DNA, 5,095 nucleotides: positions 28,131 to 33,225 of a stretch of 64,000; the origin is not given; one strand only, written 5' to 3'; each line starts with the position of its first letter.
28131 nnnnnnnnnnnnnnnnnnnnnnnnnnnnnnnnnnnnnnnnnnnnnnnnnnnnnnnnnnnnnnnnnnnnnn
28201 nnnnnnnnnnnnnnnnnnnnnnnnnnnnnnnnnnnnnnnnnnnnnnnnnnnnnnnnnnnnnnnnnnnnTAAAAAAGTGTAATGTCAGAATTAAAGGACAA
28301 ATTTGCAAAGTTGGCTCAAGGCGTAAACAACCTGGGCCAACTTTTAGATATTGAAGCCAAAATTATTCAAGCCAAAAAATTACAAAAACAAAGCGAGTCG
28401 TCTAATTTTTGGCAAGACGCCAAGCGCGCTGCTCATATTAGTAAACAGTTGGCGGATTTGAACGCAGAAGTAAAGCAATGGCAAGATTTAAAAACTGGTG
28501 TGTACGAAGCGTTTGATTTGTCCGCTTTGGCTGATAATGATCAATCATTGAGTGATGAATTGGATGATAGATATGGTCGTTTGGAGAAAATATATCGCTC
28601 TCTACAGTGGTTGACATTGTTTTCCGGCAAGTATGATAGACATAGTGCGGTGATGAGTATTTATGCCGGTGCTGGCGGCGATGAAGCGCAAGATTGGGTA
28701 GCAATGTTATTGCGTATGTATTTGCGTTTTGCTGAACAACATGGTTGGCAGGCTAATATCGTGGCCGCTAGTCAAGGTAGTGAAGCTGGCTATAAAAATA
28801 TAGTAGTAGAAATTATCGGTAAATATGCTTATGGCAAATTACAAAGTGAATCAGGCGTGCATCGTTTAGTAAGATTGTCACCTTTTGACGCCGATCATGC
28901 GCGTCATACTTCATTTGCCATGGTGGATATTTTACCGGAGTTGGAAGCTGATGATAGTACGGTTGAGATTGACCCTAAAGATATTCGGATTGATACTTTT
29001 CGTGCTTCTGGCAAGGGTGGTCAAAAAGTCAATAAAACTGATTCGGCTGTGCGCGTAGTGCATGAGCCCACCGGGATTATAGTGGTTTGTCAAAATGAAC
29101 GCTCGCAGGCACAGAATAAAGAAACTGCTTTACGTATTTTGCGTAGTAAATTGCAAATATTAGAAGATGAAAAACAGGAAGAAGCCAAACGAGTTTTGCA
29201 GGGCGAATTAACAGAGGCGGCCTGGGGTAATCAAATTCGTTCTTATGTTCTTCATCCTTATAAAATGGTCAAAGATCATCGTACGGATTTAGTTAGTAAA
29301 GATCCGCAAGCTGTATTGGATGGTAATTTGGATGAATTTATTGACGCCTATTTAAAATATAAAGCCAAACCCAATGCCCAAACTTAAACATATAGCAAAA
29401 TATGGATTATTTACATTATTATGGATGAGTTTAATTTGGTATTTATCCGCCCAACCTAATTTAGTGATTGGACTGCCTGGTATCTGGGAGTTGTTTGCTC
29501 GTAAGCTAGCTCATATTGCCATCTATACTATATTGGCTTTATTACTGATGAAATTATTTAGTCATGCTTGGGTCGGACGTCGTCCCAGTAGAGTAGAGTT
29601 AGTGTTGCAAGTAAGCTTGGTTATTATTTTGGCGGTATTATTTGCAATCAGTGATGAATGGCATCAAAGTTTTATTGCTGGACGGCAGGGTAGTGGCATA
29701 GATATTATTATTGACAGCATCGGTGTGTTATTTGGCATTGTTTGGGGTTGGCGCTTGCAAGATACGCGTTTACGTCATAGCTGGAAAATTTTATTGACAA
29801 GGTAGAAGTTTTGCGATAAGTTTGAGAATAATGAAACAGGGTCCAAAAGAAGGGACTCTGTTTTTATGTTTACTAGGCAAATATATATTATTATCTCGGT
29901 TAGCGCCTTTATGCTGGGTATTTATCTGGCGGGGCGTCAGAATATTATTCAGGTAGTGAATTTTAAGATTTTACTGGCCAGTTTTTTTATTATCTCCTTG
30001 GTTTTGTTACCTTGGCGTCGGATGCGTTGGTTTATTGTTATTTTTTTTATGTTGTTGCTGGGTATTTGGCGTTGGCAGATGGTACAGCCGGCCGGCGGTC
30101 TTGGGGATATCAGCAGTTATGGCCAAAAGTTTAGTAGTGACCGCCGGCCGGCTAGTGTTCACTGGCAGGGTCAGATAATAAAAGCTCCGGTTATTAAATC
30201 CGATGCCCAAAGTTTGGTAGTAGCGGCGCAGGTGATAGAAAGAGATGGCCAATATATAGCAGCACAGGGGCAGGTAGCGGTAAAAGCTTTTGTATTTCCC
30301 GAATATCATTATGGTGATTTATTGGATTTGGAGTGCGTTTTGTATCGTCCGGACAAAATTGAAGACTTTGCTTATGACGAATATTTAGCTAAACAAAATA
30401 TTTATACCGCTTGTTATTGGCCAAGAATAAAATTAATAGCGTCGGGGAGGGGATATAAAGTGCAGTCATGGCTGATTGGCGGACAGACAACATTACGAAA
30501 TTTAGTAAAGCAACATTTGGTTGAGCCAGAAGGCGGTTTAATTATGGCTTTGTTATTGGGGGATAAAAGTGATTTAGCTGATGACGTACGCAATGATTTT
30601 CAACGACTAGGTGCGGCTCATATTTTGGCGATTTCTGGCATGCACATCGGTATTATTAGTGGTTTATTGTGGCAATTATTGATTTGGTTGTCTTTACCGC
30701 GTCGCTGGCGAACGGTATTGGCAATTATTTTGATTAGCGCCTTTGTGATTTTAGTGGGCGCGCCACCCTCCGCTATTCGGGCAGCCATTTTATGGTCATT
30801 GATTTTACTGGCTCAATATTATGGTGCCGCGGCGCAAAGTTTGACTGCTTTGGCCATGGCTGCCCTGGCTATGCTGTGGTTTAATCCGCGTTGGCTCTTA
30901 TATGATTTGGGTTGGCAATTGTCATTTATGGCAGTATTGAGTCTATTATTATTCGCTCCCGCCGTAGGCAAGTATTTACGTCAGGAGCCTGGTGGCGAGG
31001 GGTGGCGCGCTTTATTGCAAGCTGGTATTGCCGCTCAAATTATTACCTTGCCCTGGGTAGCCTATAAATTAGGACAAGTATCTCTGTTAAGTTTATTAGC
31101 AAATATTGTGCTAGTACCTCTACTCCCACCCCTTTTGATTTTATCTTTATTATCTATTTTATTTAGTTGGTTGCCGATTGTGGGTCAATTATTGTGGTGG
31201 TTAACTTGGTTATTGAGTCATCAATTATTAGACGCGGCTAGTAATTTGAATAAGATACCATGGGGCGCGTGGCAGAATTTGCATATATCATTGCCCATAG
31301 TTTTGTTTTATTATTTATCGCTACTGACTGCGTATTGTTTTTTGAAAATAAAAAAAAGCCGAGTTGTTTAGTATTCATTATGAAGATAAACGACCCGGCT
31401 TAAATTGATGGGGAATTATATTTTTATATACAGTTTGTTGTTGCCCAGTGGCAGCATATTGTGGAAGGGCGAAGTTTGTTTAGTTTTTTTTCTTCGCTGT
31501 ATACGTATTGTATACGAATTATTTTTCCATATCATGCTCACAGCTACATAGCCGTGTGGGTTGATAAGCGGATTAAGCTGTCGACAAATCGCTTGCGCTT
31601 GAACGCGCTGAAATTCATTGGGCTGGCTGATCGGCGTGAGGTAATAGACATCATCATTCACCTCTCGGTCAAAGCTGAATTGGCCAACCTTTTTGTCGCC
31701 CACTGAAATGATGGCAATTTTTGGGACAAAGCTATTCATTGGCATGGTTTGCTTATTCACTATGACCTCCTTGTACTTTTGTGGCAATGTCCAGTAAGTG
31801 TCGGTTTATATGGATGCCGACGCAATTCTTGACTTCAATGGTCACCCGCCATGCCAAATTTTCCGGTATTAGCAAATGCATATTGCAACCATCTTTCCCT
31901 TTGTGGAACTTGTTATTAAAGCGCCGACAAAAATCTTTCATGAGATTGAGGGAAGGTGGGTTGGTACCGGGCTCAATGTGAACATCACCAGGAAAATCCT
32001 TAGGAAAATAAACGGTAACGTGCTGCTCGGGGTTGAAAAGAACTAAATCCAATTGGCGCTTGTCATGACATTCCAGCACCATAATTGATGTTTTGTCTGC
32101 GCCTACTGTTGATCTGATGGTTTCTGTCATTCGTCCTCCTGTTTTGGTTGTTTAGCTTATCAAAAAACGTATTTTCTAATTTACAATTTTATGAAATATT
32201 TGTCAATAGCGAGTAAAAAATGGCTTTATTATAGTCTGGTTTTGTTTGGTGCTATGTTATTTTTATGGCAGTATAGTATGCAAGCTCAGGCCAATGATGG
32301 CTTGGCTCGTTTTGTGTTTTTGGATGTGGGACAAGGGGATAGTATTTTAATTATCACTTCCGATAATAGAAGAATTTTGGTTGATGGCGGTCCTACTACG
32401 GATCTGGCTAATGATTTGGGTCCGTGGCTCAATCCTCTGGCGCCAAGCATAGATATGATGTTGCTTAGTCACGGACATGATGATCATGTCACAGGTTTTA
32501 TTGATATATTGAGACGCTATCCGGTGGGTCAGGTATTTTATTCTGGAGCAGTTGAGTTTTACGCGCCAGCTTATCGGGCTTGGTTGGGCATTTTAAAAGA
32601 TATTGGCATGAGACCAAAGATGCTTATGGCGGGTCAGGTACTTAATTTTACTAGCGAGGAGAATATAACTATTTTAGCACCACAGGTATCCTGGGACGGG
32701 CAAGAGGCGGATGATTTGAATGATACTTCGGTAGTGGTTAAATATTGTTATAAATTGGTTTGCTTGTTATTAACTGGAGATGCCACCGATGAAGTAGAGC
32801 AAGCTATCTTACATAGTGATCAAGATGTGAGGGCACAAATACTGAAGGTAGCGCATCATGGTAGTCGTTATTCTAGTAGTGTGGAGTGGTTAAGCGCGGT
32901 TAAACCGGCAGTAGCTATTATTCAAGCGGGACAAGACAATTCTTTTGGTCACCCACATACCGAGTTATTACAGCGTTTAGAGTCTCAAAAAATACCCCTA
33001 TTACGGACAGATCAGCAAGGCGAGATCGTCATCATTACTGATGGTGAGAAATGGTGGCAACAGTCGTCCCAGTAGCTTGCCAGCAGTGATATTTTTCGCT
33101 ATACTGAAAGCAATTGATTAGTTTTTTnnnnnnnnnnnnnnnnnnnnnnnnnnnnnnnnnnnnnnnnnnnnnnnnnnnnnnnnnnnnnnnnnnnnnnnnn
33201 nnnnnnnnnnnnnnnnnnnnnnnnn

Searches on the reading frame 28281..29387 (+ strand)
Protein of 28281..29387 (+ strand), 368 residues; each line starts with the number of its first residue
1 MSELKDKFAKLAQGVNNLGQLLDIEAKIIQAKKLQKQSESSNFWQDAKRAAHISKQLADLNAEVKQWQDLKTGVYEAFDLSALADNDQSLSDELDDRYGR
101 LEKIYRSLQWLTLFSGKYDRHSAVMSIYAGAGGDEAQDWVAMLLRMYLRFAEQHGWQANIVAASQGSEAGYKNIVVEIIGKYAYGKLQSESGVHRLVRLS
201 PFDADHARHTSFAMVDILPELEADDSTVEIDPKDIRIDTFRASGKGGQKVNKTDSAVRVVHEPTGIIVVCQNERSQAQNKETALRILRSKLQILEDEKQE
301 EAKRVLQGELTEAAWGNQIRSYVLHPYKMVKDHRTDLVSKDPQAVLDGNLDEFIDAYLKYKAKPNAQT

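Call 8: search_protein_families(library=pfam, proteins=[window:28281-29387:+], max_evalue=0.001)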
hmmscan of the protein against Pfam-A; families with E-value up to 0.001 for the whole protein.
window:28281-29387:+ (368 aa): 2 families
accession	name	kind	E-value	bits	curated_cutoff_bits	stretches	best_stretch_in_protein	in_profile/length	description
PF03462.23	PCRF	-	1.3e-50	172.3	24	1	31-215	5-194/194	PCRF domain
PF00472.26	RF-1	-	1.6e-41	141.3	35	1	225-334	2-116/116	RF-1 domain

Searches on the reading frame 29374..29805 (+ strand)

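Call 8: search_protein_families(library=pfam, proteins=[window:29374-29805:+], max_evalue=0.001)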
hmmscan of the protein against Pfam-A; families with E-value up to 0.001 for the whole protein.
window:29374-29805:+ (143 aa): 1 family
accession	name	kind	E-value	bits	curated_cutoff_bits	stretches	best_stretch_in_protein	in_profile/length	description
PF04892.17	VanZ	-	2.8e-11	44.5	30.1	1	13-123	4-120/126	VanZ like family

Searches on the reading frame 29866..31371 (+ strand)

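Call 8: search_protein_families(library=pfam, proteins=[window:29866-31371:+], max_evalue=0.001)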
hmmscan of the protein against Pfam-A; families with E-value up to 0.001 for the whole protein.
window:29866-31371:+ (501 aa): 2 families
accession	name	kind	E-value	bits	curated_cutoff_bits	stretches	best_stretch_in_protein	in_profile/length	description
PF03772.21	Competence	-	1.2e-55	189.2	23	1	229-492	1-266/270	Competence protein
PF13567.11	DUF4131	-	7.3e-11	42.5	31.6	1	36-181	8-155/165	Domain of unknown function (DUF4131)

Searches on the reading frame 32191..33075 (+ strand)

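Call 73: search_protein_families(library=pfam, proteins=[window:32191-33075:+], max_evalue=0.00001)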
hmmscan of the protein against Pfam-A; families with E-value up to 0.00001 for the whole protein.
window:32191-33075:+ (294 aa): 2 families
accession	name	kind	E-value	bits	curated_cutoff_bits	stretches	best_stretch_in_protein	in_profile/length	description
PF00753.33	Lactamase_B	-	1.9e-11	44.7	22.7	1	45-245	2-193/196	Metallo-beta-lactamase superfamily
PF12706.13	Lactamase_B_2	-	4.7e-06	26.8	27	1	60-116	1-53/200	Beta-lactamase superfamily domain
